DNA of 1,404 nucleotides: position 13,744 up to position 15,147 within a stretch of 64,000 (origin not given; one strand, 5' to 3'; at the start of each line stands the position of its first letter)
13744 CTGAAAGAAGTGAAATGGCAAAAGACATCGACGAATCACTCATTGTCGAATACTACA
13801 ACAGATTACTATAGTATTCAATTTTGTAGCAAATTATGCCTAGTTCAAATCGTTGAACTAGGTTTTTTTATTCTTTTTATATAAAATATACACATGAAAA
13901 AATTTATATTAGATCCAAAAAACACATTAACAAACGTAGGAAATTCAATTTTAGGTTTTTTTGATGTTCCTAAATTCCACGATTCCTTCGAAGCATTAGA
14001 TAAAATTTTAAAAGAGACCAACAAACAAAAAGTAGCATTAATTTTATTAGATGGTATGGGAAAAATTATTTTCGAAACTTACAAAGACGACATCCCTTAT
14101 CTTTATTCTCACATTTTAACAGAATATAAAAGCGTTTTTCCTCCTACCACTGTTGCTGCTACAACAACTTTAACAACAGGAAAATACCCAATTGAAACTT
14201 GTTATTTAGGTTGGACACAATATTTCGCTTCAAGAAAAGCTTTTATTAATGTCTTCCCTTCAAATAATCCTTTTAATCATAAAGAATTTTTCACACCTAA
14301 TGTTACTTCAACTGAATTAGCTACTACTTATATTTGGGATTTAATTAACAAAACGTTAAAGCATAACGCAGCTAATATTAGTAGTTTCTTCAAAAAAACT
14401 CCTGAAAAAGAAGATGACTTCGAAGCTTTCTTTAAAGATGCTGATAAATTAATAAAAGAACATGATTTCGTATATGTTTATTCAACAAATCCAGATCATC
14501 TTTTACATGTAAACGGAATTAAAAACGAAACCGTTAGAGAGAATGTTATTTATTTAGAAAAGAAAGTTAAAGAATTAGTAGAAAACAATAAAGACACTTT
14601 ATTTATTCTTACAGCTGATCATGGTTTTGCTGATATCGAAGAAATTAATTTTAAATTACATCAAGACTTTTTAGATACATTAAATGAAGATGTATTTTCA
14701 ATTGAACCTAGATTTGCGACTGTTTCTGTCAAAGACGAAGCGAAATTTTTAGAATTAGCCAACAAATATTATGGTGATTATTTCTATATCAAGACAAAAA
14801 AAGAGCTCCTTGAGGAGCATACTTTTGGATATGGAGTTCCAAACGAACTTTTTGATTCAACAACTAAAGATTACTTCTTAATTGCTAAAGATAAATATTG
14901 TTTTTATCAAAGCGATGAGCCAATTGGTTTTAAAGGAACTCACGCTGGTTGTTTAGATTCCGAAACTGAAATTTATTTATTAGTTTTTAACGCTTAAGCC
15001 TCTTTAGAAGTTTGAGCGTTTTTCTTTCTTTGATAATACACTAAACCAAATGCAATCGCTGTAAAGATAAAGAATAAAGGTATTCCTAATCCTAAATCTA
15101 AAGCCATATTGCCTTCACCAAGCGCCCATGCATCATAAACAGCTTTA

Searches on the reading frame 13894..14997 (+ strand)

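Call 42: search_protein_families(library=padloc, proteins=[window:13894-14997:+], max_evalue=0.1)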
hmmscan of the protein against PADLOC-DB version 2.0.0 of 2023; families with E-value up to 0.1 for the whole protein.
window:13894-14997:+ (367 aa): 2 families
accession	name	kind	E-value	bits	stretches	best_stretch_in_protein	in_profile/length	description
PDLC02547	PglZ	-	0.00019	17.8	1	181-245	570-638/855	PglZ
PDLC04183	HEC-01A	-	0.028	11.5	1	133-190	196-252/402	-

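Call 43: search_protein_families(library=pfam, proteins=[window:13894-14997:+], max_evalue=0.1)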
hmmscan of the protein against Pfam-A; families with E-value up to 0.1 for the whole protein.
window:13894-14997:+ (367 aa): 3 families
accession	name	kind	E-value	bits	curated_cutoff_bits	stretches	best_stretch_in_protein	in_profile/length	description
PF01663.27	Phosphodiest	-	8.4e-17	62.2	23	1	47-350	1-339/342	Type I phosphodiesterase / nucleotide pyrophosphatase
PF01676.23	Metalloenzyme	-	8.8e-06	25.8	24.3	1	171-246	126-203/252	Metalloenzyme superfamily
PF08665.17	PglZ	-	9.8e-06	26.1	25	1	168-245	91-172/179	PglZ domain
